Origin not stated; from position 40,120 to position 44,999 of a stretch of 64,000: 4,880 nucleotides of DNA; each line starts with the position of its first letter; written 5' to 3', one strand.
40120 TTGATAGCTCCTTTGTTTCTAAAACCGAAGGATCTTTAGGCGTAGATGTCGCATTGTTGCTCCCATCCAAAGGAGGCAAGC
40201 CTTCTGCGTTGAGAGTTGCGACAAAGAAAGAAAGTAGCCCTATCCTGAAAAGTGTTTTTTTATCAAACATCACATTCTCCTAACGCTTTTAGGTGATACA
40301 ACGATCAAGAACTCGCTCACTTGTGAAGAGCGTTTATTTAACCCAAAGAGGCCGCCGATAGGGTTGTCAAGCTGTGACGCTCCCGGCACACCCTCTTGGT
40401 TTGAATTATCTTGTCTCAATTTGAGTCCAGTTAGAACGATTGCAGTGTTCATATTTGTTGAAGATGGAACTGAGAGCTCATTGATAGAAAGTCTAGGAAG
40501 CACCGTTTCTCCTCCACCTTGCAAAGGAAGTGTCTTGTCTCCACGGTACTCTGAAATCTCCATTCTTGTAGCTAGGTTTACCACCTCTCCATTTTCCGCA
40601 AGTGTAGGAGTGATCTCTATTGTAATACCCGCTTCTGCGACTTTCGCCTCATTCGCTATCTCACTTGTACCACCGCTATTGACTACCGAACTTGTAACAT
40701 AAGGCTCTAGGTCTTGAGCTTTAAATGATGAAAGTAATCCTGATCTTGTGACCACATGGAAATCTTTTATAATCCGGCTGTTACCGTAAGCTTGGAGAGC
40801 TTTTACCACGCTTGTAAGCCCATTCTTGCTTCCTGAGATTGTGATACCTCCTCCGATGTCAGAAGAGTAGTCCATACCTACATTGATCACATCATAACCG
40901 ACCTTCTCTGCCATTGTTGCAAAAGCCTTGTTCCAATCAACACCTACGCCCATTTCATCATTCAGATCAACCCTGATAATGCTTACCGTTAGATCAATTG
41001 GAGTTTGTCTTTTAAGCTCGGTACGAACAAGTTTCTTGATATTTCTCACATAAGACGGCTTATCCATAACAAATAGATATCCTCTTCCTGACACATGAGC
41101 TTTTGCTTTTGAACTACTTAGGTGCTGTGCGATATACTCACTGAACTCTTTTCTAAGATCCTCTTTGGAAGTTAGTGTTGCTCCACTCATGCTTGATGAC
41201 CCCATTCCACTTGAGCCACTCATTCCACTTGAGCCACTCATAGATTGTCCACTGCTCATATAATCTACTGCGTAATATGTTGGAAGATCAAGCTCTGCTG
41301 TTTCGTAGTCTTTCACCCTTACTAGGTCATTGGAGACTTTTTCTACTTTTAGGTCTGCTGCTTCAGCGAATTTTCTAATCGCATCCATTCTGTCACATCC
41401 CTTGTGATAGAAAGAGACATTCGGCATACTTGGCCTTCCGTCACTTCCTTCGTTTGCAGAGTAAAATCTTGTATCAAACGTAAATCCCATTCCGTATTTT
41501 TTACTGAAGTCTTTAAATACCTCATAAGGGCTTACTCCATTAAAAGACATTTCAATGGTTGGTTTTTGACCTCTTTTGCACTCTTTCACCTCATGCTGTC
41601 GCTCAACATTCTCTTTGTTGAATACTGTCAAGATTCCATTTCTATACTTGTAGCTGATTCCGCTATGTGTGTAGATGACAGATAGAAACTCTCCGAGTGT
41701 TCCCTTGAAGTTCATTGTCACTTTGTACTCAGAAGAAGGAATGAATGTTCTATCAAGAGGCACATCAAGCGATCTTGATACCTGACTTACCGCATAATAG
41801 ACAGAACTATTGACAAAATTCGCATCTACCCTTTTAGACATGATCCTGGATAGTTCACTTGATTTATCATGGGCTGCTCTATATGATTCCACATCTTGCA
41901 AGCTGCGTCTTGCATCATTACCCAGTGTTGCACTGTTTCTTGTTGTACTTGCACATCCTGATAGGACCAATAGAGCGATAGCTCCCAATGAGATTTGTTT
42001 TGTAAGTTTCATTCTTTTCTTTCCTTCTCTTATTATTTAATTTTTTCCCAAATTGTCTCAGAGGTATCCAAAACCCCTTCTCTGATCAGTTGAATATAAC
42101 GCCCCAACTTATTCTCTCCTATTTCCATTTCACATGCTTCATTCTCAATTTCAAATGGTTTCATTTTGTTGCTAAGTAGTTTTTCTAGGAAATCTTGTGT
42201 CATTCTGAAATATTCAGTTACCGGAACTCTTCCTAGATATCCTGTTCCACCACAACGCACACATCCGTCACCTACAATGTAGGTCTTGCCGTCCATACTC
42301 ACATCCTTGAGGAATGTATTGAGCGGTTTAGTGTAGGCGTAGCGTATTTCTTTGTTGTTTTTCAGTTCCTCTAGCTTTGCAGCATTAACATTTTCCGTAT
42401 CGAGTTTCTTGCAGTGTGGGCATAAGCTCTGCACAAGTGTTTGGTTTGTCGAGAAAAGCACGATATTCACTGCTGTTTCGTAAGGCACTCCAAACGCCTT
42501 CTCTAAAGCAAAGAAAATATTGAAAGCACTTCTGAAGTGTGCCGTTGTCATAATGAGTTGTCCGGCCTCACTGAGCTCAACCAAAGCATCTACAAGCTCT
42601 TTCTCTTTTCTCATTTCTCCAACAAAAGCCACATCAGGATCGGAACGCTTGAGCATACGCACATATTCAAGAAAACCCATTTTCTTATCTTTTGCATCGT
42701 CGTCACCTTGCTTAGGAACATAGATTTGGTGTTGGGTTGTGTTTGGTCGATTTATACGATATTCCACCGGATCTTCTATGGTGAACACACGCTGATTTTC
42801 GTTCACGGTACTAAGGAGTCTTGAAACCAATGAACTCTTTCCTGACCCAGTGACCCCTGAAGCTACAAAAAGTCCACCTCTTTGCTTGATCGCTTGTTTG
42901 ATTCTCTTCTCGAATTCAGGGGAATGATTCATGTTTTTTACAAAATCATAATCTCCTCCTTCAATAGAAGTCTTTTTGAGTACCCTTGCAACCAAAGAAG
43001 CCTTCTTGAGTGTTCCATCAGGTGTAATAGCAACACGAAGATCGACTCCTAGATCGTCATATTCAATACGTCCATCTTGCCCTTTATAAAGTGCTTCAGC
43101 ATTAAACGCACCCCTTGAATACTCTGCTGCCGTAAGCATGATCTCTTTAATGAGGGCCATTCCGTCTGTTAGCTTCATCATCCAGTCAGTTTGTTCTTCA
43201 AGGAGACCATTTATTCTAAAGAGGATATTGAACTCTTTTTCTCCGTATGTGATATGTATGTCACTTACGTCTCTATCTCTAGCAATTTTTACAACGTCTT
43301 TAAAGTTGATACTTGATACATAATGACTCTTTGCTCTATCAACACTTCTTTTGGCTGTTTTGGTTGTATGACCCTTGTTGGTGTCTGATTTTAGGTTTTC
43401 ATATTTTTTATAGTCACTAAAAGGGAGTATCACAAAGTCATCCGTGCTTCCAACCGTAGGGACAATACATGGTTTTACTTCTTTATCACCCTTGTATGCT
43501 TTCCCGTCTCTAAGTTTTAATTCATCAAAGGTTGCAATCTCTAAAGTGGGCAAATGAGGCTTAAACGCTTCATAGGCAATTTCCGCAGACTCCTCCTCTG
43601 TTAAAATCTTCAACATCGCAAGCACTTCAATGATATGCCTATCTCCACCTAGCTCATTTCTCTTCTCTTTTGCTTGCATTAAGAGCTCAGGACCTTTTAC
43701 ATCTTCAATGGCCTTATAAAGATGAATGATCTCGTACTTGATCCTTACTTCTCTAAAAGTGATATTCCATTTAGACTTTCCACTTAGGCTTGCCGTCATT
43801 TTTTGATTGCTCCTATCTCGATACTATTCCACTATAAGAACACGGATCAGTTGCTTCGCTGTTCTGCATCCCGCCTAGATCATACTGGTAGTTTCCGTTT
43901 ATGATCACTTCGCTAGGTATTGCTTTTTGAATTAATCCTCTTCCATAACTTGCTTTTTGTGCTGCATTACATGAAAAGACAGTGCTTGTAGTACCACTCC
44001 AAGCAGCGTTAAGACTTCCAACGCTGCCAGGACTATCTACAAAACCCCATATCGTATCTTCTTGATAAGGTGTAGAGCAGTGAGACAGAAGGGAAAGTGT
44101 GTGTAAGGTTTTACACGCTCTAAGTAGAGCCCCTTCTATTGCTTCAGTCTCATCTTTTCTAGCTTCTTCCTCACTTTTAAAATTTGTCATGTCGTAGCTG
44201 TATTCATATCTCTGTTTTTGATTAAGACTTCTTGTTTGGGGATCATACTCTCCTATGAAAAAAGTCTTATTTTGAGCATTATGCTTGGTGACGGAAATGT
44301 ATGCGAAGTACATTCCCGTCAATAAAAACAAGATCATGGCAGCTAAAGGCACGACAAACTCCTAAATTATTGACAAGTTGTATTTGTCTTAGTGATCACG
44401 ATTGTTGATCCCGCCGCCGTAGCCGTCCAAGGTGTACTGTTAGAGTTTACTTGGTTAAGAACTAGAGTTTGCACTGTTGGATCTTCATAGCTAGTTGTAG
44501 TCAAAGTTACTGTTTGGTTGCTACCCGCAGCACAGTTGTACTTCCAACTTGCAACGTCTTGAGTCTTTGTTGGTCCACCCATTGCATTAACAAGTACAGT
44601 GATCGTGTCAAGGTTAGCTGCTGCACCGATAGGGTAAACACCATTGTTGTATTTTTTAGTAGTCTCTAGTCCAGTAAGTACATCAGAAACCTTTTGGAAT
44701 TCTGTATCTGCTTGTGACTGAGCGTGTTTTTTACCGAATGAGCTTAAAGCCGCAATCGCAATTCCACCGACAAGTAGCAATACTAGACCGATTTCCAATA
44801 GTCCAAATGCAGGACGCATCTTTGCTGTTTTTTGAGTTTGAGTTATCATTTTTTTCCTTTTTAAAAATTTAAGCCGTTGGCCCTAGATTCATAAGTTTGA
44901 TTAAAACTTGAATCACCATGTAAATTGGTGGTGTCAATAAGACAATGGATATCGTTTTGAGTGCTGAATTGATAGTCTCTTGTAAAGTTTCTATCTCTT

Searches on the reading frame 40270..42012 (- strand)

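Call 7: search_protein_families(library=pfam, proteins=[window:40270-42012:-], max_evalue=0.01)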
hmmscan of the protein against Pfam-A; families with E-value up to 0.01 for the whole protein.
window:40270-42012:- (580 aa): 1 family
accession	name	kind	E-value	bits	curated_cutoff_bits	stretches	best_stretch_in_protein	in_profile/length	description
PF00263.26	Secretin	-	7.3e-15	55.4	27.5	1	405-575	1-166/169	Bacterial type II and III secretion system protein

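Call 106: search_protein_families(library=ncbifam, proteins=[window:40270-42012:-], max_evalue=0.01)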
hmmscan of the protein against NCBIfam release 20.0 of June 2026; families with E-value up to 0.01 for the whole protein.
window:40270-42012:- (580 aa): 7 families
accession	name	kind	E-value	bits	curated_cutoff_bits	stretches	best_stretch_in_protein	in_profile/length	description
TIGR02519.1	pilus_MshL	equivalog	7.1e-23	81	250.2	1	311-575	8-288/290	pilus (MSHA type) biogenesis protein MshL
TIGR02520.1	pilus_B_mal_scr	equivalog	1.7e-16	59.9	287.65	1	253-548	187-490/513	PilN family type IVB pilus formation outer membrane protein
TIGR02516.1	type_III_yscC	equivalog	8e-13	47.7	238.45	1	313-578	210-462/463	type III secretion system outer membrane ring subunit SctC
TIGR02515.1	IV_pilus_PilQ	subfamily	5e-08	32.4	284.35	1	394-577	256-427/428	type IV pilus secretin PilQ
NF011873.0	PRK15346.1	equivalog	5.4e-08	32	524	1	315-574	249-493/499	EscC/YscC/HrcC family type III secretion system outer membrane ring protein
NF010083.0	PRK13568.1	equivalog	7.1e-06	25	554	1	313-578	163-418/419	DNA uptake porin HofQ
NF042912.1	Amuc_1098_fam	equivalog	0.0054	14.8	750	0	460-491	663-694/805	Amuc_1098 family type IV pilus outer membrane protein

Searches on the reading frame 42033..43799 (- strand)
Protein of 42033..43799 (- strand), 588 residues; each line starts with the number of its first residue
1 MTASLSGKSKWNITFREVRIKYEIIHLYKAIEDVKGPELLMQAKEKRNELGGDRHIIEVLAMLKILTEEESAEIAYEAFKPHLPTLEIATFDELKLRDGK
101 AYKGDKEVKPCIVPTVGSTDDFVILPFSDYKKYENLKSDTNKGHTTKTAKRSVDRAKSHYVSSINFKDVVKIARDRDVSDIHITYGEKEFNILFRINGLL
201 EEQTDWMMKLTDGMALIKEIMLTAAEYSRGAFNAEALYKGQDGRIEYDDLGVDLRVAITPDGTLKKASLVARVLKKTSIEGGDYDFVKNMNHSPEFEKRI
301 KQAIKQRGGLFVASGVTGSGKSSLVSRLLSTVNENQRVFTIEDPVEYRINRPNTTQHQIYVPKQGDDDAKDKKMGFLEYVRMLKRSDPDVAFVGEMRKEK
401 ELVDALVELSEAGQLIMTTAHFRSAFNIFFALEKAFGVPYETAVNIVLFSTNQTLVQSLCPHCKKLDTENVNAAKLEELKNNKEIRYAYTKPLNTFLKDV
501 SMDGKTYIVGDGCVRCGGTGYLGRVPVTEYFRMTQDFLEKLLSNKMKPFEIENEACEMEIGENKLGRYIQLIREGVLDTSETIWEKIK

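Call 7: search_protein_families(library=pfam, proteins=[window:42033-43799:-], max_evalue=0.01)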
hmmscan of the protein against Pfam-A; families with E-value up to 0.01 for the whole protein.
window:42033-43799:- (588 aa): 3 families
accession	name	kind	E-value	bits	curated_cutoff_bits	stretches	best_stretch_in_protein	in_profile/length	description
PF00437.27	T2SSE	-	5.5e-46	157.3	24.9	1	167-556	13-344/370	Type II/IV secretion system protein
PF13191.12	AAA_16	-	0.0013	19.7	32.6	1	301-347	17-63/167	AAA ATPase domain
PF13401.12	AAA_22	-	0.0062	17.3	27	0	307-346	4-44/130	AAA domain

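Call 106: search_protein_families(library=ncbifam, proteins=[window:42033-43799:-], max_evalue=0.01)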
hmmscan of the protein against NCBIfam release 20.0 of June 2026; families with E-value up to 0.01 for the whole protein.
window:42033-43799:- (588 aa): 16 families
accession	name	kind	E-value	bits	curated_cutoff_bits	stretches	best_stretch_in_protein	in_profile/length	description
TIGR02533.1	type_II_gspE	equivalog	3.6e-37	128.2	630.25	1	170-557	117-458/486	type II secretion system ATPase GspE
NF007755.0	PRK10436.1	equivalog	1.1e-32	113.4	617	1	144-576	69-449/465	type II secretion system protein GspE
TIGR02538.1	type_IV_pilB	equivalog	1.9e-32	112.6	675.65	1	152-561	176-538/564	type IV-A pilus assembly ATPase PilB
NF053534.1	T4PilAsmATPsTfpB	equivalog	2.6e-31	108.7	850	1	152-560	193-557/584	type IV pilus assembly ATPase TfpB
NF041000.1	ATPase_ComGA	equivalog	3.6e-28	98.3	300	1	168-457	2-266/267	competence type IV pilus ATPase ComGA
TIGR01420.1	pilT_fam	subfamily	2.5e-23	82.8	319.1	1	166-462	2-270/343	PilT/PilU family type 4a pilus ATPase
TIGR02525.1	plasmid_TraJ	equivalog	3.8e-15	55.7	368.3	1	296-429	137-266/372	plasmid transfer ATPase TraJ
TIGR03819.1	heli_sec_ATPase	hypoth_equivalog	6.6e-12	45.3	373.15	1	285-421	156-286/340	TadA family conjugal transfer-associated ATPase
TIGR02788.1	VirB11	equivalog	1e-10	41.2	249.95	1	290-422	127-252/308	P-type DNA transfer ATPase VirB11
NF058587.1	archaellum_moto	equivalog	8.7e-09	34.6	550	1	303-421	271-382/527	archaellum flagellar ATPase motor FlaI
TIGR02524.1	dot_icm_DotB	equivalog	3.4e-08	33.1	463.3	1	299-424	125-248/358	Dot/Icm type IV secretion system ATPase DotB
NF053672.1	bindosome_BasE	exception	5.8e-07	28.6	1000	1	314-428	276-384/512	bindosome assembly system ATPase subunit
NF010425.0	PRK13851.1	equivalog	3.7e-06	26.1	461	1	294-400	149-249/344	type IV secretion system protein VirB11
TIGR02782.1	TrbB_P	equivalog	9.6e-06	25.1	304.55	1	286-402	115-223/303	P-type conjugative transfer ATPase TrbB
NF010475.0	PRK13900.1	equivalog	3.1e-05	23.2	389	1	288-399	141-247/333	type IV secretion system ATPase VirB11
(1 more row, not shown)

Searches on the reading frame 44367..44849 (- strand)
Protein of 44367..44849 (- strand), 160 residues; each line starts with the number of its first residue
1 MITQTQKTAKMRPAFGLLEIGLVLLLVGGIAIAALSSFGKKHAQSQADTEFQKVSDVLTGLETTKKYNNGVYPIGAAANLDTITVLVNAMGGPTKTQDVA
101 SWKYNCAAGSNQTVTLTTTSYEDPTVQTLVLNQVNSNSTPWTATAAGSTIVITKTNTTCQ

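Call 7: search_protein_families(library=pfam, proteins=[window:44367-44849:-], max_evalue=0.01)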
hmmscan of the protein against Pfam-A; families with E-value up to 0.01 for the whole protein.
window:44367-44849:- (160 aa): 0 families

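Call 106: search_protein_families(library=ncbifam, proteins=[window:44367-44849:-], max_evalue=0.01)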
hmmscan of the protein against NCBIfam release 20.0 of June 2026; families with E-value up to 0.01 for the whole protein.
window:44367-44849:- (160 aa): 1 family
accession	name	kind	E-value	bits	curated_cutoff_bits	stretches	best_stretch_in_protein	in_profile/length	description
TIGR01708.2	typeII_sec_gspH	equivalog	0.0034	17.4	80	1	15-53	4-42/169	type II secretion system minor pseudopilin GspH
